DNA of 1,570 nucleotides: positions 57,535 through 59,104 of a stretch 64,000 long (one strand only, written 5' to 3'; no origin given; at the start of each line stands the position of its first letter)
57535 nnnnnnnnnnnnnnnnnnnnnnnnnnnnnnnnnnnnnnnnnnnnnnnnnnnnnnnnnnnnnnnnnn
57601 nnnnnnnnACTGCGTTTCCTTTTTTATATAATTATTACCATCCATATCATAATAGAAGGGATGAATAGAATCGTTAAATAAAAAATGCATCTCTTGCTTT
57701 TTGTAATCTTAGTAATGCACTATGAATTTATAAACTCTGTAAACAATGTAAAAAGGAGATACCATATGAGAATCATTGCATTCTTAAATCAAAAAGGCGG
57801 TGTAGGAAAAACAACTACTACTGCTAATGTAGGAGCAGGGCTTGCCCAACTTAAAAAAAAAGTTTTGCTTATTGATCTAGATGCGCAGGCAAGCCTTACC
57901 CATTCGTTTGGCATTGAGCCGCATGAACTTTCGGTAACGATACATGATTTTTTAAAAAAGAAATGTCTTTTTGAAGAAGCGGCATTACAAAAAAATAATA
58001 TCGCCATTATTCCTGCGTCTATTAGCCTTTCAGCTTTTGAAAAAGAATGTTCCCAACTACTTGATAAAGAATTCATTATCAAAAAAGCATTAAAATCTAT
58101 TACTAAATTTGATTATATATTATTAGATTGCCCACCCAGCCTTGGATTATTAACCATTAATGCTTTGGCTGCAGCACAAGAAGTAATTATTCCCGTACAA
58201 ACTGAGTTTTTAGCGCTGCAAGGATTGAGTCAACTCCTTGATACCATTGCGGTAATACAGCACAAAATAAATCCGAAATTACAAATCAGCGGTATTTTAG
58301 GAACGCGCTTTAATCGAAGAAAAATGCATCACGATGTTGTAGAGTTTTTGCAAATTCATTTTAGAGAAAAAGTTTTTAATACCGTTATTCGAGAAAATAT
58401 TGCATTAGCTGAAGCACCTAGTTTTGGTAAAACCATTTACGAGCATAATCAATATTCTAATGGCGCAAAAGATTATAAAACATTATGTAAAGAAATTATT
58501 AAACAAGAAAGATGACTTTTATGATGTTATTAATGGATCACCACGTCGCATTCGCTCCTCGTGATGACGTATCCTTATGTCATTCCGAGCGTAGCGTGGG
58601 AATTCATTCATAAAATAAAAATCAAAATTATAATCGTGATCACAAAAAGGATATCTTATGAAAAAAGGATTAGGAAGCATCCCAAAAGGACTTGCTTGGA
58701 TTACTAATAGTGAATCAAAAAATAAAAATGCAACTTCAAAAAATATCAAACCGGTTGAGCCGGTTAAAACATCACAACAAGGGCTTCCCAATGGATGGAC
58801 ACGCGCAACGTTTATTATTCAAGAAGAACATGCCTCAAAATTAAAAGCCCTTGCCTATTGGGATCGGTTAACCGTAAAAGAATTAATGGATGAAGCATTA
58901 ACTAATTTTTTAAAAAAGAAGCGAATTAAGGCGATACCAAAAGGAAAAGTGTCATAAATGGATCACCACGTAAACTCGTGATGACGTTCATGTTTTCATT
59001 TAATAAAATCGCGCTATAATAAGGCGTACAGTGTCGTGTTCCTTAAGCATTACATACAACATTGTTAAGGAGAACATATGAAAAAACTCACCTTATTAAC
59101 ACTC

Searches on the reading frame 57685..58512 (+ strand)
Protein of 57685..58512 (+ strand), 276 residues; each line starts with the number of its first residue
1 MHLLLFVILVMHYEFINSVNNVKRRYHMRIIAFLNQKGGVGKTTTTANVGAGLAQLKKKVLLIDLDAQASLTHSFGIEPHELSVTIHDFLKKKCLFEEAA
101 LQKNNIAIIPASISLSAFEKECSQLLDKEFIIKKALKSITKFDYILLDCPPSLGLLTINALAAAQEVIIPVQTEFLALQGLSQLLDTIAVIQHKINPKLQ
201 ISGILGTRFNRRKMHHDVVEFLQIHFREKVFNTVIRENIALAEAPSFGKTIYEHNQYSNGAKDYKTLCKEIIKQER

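Call 46: search_protein_families(library=pfam, proteins=[window:57685-58512:+], max_evalue=0.01)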
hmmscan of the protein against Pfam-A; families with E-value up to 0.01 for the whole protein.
window:57685-58512:+ (276 aa): 9 families
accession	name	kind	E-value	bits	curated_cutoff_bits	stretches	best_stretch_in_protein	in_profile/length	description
PF13614.12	AAA_31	-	3.3e-57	193.7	27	1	28-201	1-177/177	AAA domain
PF01656.29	CbiA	-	1.1e-26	93.7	25.4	1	31-251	1-125/125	CobQ/CobB/MinD/ParA nucleotide binding domain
PF06564.18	CBP_BcsQ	-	1.9e-13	50.9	21.3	1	28-268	1-230/234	Cellulose biosynthesis protein BcsQ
PF00142.24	Fer4_NifH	-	1.6e-10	41.3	25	1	35-99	6-68/271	4Fe-4S iron sulfur cluster binding proteins, NifH/frxC family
PF02374.21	ArsA_ATPase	-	1.3e-09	38.1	24.3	1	31-105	4-77/305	Anion-transporting ATPase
PF10609.15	ParA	-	3e-09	37.1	27.1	1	29-169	4-141/246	NUBPL iron-transfer P-loop NTPase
PF09140.17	MipZ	-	3.1e-09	37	20.7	1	30-222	2-177/262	ATPase MipZ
PF03029.23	ATP_bind_1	-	0.00048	20.4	27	1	39-150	6-99/240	Conserved hypothetical ATP binding protein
PF07015.17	VirC1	-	0.00053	19.8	24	1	28-72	1-45/231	VirC1 protein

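Call 73: find_homologous_proteins(query=A8, max_evalue=1e-60)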
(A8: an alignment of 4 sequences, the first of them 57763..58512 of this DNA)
Query A8 (4 sequences) (250 aa, profile of the alignment): 4937 proteins with E <= 1e-60 among 8000 candidates; the best 120 are listed.
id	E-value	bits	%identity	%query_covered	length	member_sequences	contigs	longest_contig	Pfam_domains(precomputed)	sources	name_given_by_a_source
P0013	1.3e-156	538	80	99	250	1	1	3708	PF00142.25,PF10609.16,PF01656.30,PF13614.13,PF09140.18,PF06564.19,PF02374.22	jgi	jgi:chromosome partitioning protein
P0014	2.7e-156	537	81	99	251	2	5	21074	PF00142.25,PF10609.16,PF01656.30,PF13614.13,PF09140.18,PF06564.19,PF02374.22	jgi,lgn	jgi:chromosome partitioning protein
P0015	4.5e-154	529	77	100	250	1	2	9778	PF00142.25,PF10609.16,PF01656.30,PF13614.13,PF09140.18,PF06564.19,PF02374.22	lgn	-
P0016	2.8e-153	527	100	100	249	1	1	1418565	PF00142.25,PF10609.16,PF01656.30,PF13614.13,PF09140.18,PF06564.19,PF02374.22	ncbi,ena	-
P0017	2.7e-152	523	99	100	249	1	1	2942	PF00142.25,PF10609.16,PF01656.30,PF13614.13,PF09140.18,PF06564.19,PF02374.22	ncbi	-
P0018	3.3e-152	523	82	99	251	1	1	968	PF00142.25,PF10609.16,PF01656.30,PF13614.13,PF09140.18,PF06564.19,PF02374.22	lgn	-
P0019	1.6e-150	518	78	100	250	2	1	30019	PF00142.25,PF10609.16,PF01656.30,PF13614.13,PF09140.18,PF06564.19,PF02374.22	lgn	-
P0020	7.5e-150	515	76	100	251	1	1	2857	PF00142.25,PF10609.16,PF01656.30,PF13614.13,PF09140.18,PF06564.19,PF02374.22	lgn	-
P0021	2.9e-149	514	78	100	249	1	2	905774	PF00142.25,PF10609.16,PF01656.30,PF13614.13,PF09140.18,PF06564.19,PF02374.22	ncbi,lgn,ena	-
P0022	1.4e-148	511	76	100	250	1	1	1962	PF00142.25,PF10609.16,PF01656.30,PF13614.13,PF09140.18,PF06564.19,PF02374.22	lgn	-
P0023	6.1e-145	499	76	100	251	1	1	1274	PF00142.25,PF10609.16,PF01656.30,PF13614.13,PF09140.18,PF06564.19,PF02374.22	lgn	-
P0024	8.1e-145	499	76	100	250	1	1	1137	PF00142.25,PF10609.16,PF01656.30,PF13614.13,PF09140.18,PF06564.19,PF02374.22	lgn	-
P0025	1.9e-144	498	77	99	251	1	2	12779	PF00142.25,PF10609.16,PF01656.30,PF13614.13,PF09140.18,PF06564.19,PF02374.22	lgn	-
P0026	5.2e-144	496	77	100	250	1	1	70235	PF00142.25,PF10609.16,PF01656.30,PF13614.13,PF09140.18,PF06564.19,PF02374.22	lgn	-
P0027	7.7e-143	492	84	100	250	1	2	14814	PF00142.25,PF10609.16,PF01656.30,PF13614.13,PF09140.18,PF06564.19,PF02374.22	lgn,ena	-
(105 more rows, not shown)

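Call 74: find_encoding_contigs(protein=P0021, flank=10000, max_places=3)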
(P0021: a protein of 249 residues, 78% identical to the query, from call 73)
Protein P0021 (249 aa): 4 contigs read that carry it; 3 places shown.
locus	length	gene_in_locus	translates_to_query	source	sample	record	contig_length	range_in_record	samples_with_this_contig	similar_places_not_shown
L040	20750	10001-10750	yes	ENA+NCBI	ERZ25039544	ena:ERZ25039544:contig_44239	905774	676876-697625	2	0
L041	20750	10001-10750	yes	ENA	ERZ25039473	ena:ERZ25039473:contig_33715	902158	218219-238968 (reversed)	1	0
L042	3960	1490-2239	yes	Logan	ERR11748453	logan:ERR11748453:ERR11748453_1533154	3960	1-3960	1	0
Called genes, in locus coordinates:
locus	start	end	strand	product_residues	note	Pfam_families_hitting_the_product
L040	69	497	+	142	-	-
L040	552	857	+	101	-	-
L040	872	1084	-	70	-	PF01609:DDE_Tnp_1 (weak), PF13359:DDE_Tnp_4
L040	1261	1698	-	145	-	PF13613:HTH_Tnp_4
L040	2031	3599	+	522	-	PF09820:AAA-ATPase_like, PF08011:PDDEXK_9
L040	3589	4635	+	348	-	PF01435:Peptidase_M48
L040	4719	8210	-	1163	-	PF13229:Beta_helix (weak), PF00400:WD40 (faint), PF23381:Beta-prop_IFT122_1st, PF24817:WD40_WDHD1_1st, PF25174:Beta-prop_THOC3, PF12894:ANAPC4_WD40 (faint), PF23414:Beta-prop_EML_2 (weak), PF24797:Beta-prop_WDR35_TULP_N (faint), +2 more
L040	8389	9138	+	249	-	-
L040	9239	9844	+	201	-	-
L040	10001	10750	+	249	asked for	PF00142:Fer4_NifH, PF01656:CbiA, PF02374:ArsA_ATPase, PF06564:CBP_BcsQ, PF09140:MipZ, PF10609:ParA, PF13614:AAA_31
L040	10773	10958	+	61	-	-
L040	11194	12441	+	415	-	-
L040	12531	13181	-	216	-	PF13340:DUF4096, PF01609:DDE_Tnp_1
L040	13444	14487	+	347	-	-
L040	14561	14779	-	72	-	-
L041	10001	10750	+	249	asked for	PF00142:Fer4_NifH, PF01656:CbiA, PF02374:ArsA_ATPase, PF06564:CBP_BcsQ, PF09140:MipZ, PF10609:ParA, PF13614:AAA_31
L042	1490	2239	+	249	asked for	PF00142:Fer4_NifH, PF01656:CbiA, PF02374:ArsA_ATPase, PF06564:CBP_BcsQ, PF09140:MipZ, PF10609:ParA, PF13614:AAA_31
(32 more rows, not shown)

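Call 75: find_encoding_contigs(protein=P0026, flank=10000, max_places=3)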
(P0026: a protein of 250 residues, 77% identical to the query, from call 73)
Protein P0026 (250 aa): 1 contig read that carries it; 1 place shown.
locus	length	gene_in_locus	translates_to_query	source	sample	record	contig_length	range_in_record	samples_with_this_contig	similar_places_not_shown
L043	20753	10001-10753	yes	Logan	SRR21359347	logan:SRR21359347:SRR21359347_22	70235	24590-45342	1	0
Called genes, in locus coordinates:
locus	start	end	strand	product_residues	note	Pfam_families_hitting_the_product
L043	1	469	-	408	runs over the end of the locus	PF14450:FtsA, PF02491:SHS2_FTSA, PF06723:MreB_Mbl, PF06277:EutA (weak), PF14450:FtsA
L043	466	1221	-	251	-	-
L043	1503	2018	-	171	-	-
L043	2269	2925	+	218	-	PF13673:Acetyltransf_10, PF00583:Acetyltransf_1, PF13508:Acetyltransf_7, PF08445:FR47 (weak)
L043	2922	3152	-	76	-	-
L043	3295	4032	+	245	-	PF00583:Acetyltransf_1, PF13673:Acetyltransf_10, PF13508:Acetyltransf_7, PF08445:FR47 (weak)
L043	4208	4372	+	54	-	-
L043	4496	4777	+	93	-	PF00166:Cpn10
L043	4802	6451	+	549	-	PF00118:Cpn60_TCP1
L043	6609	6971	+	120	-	-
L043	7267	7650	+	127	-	-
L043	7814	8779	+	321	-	-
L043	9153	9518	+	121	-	-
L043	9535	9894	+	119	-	PF12643:MazG-like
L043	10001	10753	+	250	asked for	PF00142:Fer4_NifH (weak), PF01656:CbiA, PF02374:ArsA_ATPase (weak), PF06564:CBP_BcsQ, PF09140:MipZ, PF10609:ParA (weak), PF13614:AAA_31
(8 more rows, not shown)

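Call 76: find_encoding_contigs(protein=P0019, flank=10000, max_places=3)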
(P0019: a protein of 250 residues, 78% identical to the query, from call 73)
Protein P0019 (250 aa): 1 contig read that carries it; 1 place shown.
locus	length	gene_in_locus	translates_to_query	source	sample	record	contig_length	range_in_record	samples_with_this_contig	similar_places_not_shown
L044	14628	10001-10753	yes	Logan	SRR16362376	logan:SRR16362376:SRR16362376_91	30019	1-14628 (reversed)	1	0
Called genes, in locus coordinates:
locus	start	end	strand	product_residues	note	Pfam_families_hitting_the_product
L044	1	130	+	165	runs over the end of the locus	-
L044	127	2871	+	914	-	PF04357:TamB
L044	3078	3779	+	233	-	PF13091:PLDc_2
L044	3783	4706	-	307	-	PF00535:Glycos_transf_2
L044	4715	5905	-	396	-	-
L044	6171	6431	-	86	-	-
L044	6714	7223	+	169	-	-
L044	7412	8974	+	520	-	PF09820:AAA-ATPase_like, PF08011:PDDEXK_9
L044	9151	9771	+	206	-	-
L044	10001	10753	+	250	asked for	PF00142:Fer4_NifH (weak), PF01656:CbiA, PF02374:ArsA_ATPase, PF06564:CBP_BcsQ, PF09140:MipZ, PF10609:ParA, PF13614:AAA_31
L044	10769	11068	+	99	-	-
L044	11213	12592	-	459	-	PF03951:Gln-synt_N, PF00120:Gln-synt_C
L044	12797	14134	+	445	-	PF13637:Ank_4 (faint), PF12796:Ank_2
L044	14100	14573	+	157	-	PF02130:YbeY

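Call 77: find_encoding_contigs(protein=P0027, flank=10000, max_places=3)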
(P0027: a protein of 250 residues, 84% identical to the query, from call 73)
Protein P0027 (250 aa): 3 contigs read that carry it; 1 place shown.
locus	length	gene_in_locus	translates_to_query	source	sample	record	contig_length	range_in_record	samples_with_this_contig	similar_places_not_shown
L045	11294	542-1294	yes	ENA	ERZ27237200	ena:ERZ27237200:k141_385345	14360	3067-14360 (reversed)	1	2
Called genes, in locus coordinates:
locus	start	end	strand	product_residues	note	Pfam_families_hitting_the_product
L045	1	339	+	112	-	?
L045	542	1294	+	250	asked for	PF00142:Fer4_NifH (weak), PF01656:CbiA, PF02374:ArsA_ATPase, PF06564:CBP_BcsQ, PF09140:MipZ, PF10609:ParA (weak), PF13614:AAA_31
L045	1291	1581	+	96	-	-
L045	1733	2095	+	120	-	-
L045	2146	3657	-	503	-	-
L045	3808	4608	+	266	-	-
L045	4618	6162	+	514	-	-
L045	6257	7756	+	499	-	-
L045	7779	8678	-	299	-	PF01791:DeoC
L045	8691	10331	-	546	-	PF03717:PBP_dimer, PF00905:Transpeptidase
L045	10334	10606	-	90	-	-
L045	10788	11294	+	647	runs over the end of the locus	-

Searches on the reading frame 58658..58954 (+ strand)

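Call 46: search_protein_families(library=pfam, proteins=[window:58658-58954:+], max_evalue=0.01)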
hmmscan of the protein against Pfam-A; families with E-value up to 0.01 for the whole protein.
window:58658-58954:+ (99 aa): 1 family
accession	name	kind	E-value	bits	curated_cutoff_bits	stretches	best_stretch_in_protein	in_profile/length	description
PF20605.4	Antitox_RHH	-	0.0057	17.2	27.2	1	59-89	16-46/50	Antitoxin-like ribbon-helix-helix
